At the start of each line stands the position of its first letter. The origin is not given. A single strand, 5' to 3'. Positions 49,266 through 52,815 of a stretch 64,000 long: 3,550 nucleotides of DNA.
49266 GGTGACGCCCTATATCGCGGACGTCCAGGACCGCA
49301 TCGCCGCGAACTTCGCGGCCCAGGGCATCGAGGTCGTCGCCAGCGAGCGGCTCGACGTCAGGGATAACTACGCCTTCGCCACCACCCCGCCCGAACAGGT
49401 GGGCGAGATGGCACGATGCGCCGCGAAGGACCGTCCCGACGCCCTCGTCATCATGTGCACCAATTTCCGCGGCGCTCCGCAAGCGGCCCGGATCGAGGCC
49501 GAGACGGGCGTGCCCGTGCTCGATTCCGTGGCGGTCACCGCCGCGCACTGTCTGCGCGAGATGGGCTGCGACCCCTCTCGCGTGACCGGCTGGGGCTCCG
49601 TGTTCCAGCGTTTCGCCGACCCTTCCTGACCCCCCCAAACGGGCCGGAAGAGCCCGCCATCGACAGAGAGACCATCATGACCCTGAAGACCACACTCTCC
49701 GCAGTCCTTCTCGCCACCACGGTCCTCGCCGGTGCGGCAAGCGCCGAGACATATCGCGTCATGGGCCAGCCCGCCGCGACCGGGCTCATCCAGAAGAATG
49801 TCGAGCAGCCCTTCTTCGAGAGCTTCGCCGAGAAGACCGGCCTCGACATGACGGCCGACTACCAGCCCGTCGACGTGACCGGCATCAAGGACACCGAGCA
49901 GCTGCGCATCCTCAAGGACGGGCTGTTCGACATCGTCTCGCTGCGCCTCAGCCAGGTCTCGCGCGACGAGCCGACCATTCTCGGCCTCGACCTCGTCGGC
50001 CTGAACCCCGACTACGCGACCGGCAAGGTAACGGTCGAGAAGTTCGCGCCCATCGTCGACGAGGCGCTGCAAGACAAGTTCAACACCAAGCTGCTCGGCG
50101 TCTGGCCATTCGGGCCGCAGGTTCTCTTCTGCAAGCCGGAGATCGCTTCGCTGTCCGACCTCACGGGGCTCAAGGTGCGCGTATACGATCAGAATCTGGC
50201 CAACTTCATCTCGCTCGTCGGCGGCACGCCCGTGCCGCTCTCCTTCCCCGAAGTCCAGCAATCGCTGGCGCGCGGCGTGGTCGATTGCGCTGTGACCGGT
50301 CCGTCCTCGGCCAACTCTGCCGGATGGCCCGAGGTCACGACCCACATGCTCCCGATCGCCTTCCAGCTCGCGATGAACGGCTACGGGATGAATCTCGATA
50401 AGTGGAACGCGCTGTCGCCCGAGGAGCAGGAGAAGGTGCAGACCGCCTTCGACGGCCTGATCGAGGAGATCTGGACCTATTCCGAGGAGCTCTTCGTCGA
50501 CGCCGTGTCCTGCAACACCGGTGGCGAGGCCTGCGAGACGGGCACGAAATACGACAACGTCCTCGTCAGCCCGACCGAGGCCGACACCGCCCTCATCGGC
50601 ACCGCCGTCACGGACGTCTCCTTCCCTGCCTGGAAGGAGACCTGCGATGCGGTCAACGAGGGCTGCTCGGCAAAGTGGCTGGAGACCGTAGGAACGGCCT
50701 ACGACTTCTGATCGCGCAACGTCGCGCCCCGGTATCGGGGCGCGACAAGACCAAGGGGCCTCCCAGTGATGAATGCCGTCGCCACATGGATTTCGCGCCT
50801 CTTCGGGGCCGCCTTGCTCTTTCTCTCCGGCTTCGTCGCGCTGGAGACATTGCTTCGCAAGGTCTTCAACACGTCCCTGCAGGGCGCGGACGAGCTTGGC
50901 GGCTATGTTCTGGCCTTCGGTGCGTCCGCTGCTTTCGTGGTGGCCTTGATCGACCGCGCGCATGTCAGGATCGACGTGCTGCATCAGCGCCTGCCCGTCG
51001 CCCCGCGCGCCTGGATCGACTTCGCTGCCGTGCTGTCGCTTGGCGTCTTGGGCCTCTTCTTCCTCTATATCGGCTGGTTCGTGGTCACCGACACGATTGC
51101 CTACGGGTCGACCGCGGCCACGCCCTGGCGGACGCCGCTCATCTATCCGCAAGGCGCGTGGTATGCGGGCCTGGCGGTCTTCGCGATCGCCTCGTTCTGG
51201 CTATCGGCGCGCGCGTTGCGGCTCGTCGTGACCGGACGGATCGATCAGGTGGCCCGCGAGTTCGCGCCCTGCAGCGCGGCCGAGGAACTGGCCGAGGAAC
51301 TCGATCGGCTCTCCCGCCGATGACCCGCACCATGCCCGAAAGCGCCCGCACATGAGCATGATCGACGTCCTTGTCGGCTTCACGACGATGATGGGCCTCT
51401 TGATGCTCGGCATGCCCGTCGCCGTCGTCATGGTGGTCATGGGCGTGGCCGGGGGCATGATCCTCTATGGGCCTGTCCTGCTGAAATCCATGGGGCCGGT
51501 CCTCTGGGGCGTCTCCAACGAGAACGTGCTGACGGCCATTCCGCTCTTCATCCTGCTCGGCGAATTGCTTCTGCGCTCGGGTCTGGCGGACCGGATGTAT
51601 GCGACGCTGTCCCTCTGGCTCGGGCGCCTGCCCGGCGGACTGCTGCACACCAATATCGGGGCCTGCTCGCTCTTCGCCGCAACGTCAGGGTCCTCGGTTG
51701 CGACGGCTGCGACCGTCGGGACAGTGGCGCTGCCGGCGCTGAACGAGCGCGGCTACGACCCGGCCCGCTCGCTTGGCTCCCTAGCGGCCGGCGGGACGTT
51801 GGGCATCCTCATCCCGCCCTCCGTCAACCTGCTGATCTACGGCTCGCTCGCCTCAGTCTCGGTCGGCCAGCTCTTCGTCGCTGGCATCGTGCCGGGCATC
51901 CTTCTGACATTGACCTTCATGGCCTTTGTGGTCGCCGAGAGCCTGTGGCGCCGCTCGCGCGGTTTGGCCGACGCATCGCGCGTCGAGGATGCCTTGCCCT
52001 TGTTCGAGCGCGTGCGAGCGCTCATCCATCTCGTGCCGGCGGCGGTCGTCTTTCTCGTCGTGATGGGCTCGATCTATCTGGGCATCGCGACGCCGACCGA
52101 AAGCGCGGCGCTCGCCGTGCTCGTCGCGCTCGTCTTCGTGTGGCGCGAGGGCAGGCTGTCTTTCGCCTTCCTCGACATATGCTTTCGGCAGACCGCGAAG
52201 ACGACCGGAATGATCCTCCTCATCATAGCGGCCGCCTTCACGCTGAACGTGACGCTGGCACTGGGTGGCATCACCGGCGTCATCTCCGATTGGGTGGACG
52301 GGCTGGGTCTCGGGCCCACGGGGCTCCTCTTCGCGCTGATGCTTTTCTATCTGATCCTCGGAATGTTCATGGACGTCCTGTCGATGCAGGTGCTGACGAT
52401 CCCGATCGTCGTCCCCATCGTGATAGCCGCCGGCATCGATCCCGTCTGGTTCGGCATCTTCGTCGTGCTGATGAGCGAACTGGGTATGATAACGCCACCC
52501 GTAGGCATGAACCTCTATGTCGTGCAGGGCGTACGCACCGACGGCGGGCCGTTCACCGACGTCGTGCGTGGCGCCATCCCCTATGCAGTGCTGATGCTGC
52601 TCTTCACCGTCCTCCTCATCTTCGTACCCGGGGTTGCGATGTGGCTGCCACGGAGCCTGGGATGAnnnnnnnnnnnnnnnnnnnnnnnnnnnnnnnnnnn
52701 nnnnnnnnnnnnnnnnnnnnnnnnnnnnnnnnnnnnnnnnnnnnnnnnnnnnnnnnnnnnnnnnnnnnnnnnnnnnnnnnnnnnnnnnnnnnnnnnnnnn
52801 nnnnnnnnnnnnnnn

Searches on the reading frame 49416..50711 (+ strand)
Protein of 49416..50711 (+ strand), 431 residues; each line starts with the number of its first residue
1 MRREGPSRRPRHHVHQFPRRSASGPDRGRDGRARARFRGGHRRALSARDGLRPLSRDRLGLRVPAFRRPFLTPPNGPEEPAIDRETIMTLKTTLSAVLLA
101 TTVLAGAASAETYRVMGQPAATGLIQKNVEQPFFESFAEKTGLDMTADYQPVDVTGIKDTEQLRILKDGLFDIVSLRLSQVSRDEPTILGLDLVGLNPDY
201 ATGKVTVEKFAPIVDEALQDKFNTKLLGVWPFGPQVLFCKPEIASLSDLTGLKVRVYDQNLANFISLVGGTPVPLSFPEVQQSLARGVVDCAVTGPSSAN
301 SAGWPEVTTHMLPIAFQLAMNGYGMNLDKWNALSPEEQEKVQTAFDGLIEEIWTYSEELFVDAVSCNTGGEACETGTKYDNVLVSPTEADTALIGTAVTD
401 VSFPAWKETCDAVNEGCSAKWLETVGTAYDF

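Call 10: search_protein_families(library=pfam, proteins=[window:49416-50711:+], max_evalue=0.0001)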
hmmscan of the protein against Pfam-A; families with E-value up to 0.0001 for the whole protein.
window:49416-50711:+ (431 aa): 1 family
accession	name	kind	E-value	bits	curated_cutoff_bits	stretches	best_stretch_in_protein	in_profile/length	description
PF03480.18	DctP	-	2e-18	67.1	23.4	1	157-356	41-242/286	Bacterial extracellular solute-binding protein, family 7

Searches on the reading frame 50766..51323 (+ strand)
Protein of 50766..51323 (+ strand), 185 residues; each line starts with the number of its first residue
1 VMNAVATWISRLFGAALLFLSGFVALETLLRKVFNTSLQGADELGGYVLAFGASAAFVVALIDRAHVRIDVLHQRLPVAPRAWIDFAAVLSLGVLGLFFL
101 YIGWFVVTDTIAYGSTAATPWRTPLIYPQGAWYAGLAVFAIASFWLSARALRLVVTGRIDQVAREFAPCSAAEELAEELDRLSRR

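Call 11: search_protein_families(library=pfam, proteins=[window:50766-51323:+], max_evalue=0.0001)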
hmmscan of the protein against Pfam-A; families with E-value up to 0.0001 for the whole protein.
window:50766-51323:+ (185 aa): 1 family
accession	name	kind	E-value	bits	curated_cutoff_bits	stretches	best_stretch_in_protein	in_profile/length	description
PF04290.18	DctQ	-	7.3e-17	61.9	28.3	1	22-144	3-123/132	Tripartite ATP-independent periplasmic transporters, DctQ component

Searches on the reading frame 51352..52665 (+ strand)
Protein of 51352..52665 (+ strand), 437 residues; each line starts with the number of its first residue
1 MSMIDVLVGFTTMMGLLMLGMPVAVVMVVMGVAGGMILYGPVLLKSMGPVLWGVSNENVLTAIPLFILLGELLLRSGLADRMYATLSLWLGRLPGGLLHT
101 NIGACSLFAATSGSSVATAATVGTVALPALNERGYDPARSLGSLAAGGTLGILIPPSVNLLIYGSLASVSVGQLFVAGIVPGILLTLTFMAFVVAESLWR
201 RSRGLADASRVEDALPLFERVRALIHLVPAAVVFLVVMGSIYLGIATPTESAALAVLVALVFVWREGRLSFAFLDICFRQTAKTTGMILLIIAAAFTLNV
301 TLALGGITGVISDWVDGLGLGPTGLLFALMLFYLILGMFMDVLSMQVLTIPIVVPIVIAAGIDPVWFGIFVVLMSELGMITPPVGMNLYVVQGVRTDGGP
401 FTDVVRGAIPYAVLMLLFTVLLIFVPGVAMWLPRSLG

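Call 11: search_protein_families(library=pfam, proteins=[window:51352-52665:+], max_evalue=0.0001)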
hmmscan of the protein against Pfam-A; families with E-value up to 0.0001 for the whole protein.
window:51352-52665:+ (437 aa): 1 family
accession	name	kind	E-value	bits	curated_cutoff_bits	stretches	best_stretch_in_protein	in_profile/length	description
PF06808.19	DctM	-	4.2e-89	299.7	23.8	1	11-427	2-412/413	Tripartite ATP-independent periplasmic transporter, DctM component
